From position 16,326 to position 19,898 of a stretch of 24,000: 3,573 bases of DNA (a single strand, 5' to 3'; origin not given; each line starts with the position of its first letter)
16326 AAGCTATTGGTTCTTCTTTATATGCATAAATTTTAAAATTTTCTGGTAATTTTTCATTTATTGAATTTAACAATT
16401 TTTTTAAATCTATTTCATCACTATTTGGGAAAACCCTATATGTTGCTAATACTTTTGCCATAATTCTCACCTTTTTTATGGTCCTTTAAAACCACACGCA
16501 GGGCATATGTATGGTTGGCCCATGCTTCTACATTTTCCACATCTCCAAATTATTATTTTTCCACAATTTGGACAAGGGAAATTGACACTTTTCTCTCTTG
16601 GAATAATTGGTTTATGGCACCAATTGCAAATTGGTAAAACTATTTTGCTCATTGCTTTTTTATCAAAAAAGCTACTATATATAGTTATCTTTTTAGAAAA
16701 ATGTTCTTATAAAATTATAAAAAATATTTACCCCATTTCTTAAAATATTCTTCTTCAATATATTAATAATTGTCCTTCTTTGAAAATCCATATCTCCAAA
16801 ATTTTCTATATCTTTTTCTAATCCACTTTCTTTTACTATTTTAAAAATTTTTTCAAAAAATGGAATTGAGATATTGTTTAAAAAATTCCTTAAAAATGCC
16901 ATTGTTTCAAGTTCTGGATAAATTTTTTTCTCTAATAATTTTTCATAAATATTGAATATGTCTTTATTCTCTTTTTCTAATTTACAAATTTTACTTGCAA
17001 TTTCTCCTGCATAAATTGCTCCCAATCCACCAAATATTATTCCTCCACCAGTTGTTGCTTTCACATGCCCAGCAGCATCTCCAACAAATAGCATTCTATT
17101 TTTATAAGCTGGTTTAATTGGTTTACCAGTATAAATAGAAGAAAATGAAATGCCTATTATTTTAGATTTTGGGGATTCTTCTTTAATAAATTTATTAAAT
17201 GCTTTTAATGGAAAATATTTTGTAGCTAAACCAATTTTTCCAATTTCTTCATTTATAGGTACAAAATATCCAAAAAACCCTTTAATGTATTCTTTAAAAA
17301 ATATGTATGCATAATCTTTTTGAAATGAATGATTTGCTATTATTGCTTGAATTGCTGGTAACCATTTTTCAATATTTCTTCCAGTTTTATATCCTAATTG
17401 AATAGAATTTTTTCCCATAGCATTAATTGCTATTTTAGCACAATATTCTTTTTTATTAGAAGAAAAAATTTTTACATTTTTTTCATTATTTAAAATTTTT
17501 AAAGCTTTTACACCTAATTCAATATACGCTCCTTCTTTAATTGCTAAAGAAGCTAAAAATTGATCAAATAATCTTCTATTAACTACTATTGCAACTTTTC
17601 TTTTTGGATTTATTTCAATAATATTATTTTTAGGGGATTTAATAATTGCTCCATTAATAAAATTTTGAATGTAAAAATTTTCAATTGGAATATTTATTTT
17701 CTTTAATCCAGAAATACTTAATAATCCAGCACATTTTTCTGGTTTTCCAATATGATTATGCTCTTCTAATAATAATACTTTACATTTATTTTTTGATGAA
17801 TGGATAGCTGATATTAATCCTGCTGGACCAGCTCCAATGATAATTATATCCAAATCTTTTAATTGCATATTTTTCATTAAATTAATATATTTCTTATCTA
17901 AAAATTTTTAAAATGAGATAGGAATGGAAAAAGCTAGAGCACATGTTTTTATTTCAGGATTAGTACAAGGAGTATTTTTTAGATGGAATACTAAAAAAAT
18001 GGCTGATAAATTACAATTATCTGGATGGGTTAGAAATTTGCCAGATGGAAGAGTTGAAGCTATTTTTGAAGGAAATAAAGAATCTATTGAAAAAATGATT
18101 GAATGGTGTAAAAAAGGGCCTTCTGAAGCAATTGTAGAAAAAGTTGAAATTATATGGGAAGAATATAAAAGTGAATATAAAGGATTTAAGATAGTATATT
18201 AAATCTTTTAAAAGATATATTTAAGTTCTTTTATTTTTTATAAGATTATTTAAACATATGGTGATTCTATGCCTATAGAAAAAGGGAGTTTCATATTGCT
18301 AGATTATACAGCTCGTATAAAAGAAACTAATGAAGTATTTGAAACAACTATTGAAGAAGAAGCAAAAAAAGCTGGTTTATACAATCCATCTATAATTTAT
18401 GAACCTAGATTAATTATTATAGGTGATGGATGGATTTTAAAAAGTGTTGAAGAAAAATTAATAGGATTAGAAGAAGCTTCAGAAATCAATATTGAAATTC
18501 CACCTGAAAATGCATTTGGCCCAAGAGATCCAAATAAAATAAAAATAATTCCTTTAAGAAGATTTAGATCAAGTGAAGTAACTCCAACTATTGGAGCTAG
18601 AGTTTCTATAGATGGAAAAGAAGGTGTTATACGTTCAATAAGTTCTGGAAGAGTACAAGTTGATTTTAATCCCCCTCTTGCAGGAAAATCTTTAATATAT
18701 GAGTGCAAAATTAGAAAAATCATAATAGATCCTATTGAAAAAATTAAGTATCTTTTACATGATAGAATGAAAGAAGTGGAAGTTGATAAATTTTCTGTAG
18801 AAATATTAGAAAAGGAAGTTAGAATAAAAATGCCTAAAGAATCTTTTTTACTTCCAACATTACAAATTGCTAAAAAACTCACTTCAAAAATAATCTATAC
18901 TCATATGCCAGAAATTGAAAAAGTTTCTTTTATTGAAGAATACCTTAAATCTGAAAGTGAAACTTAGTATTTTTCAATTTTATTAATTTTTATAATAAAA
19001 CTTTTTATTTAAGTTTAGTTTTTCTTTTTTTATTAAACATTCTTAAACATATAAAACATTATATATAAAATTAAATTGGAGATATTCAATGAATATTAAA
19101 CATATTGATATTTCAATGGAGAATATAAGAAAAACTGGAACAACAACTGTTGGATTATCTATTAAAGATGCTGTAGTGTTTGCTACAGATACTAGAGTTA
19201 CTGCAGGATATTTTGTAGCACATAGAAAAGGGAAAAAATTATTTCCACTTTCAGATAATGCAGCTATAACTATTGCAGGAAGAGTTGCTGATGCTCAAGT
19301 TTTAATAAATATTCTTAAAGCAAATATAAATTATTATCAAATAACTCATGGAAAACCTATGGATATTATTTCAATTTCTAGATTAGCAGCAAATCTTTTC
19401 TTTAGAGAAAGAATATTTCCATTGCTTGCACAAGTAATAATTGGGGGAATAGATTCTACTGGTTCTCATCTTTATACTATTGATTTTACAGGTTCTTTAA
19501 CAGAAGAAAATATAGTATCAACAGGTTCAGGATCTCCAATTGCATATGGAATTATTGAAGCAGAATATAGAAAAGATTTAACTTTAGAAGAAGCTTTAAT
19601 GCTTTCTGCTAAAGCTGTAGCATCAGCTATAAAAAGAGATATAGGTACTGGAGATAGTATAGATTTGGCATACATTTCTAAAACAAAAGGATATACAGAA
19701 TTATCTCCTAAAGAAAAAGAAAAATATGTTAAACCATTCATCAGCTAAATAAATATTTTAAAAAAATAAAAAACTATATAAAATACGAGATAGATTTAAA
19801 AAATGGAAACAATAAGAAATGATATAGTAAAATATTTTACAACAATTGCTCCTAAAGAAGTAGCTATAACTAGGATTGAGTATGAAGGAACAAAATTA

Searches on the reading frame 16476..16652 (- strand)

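Call 62: search_protein_families(library=pfam, proteins=[window:16476-16652:-], max_evalue=0.01)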
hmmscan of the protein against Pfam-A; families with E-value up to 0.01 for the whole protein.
window:16476-16652:- (58 aa): 2 families
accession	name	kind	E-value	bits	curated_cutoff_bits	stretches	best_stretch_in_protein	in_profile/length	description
PF07754.17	HVO_2753_ZBP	-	9e-19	67.5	33.2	1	9-54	1-46/46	Small zinc finger protein HVO_2753-like, Zn-binding pocket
PF12773.13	DZR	-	0.0081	16.7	27.3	0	9-54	1-45/45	Double zinc ribbon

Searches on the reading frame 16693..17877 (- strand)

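Call 8: search_protein_families(library=pfam, proteins=[window:16693-17877:-], max_evalue=0.01)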
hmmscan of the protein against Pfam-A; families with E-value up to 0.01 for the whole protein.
window:16693-17877:- (394 aa): 12 families
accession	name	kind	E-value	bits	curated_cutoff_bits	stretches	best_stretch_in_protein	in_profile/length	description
PF03486.20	HI0933_like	-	9.6e-10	38.8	50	1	10-99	2-95/244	HI0933-like protein Rossmann domain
PF01266.30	DAO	-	1.5e-06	28.5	27.9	1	10-44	1-35/353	FAD dependent oxidoreductase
PF13450.12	NAD_binding_8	-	1.9e-06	28.5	21.9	1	13-44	1-32/68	NAD(P)-binding Rossmann-like domain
PF12831.13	FAD_oxidored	-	2.2e-06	27.6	27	1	10-154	1-144/416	FAD dependent oxidoreductase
PF07992.20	Pyr_redox_2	-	7.7e-06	26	26.1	1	10-161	2-114/291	Pyridine nucleotide-disulphide oxidoreductase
PF05834.18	Lycopene_cycl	-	2.7e-05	23.9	23.4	1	10-160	1-145/380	Lycopene cyclase protein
PF01134.28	GIDA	-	5.7e-05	22.8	22.1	1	10-167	1-167/391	Glucose inhibited division protein A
PF13738.12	Pyr_redox_3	-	5.9e-05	22.9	30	1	12-42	1-32/305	Pyridine nucleotide-disulphide oxidoreductase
PF01946.23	Thi4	-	0.00012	21.9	26.2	1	6-44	15-54/235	Thi4 family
PF04820.20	Trp_halogenase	-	0.0002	20.8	21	0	92-280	148-340/458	Tryptophan halogenase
PF00890.30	FAD_binding_2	-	0.0011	18.7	20.4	1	10-42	1-33/414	FAD binding domain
PF01494.25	FAD_binding_3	-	0.0025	17.6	22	0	9-41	2-34/349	FAD binding domain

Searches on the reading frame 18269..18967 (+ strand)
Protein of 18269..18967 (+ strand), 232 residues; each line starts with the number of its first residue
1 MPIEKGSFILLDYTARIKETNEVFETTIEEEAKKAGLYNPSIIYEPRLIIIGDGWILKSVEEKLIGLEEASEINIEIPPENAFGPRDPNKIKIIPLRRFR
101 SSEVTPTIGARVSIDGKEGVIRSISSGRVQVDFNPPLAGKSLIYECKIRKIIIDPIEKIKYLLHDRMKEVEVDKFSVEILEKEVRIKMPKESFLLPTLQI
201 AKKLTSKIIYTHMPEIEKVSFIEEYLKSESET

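Call 8: search_protein_families(library=pfam, proteins=[window:18269-18967:+], max_evalue=0.01)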
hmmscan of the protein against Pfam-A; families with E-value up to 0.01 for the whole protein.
window:18269-18967:+ (232 aa): 3 families
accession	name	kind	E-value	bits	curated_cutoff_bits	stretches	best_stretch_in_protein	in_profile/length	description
PF22199.2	FKBP26_IF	-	1.5e-14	54.1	27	1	92-137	1-46/46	FKBP26, IF domain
PF18046.7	FKBP26_C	-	9.4e-11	42.2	27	1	157-225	3-71/72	FKBP26_C-terminal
PF00254.34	FKBP_C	-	6.6e-05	23.6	21.1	1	4-92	6-80/94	FKBP-type peptidyl-prolyl cis-trans isomerase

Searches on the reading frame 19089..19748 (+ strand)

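Call 8: search_protein_families(library=pfam, proteins=[window:19089-19748:+], max_evalue=0.01)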
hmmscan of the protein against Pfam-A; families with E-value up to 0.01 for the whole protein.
window:19089-19748:+ (219 aa): 1 family
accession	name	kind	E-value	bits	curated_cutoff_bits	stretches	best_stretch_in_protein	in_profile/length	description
PF00227.31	Proteasome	-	1.2e-51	175.4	22.4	1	15-196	2-189/189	Proteasome subunit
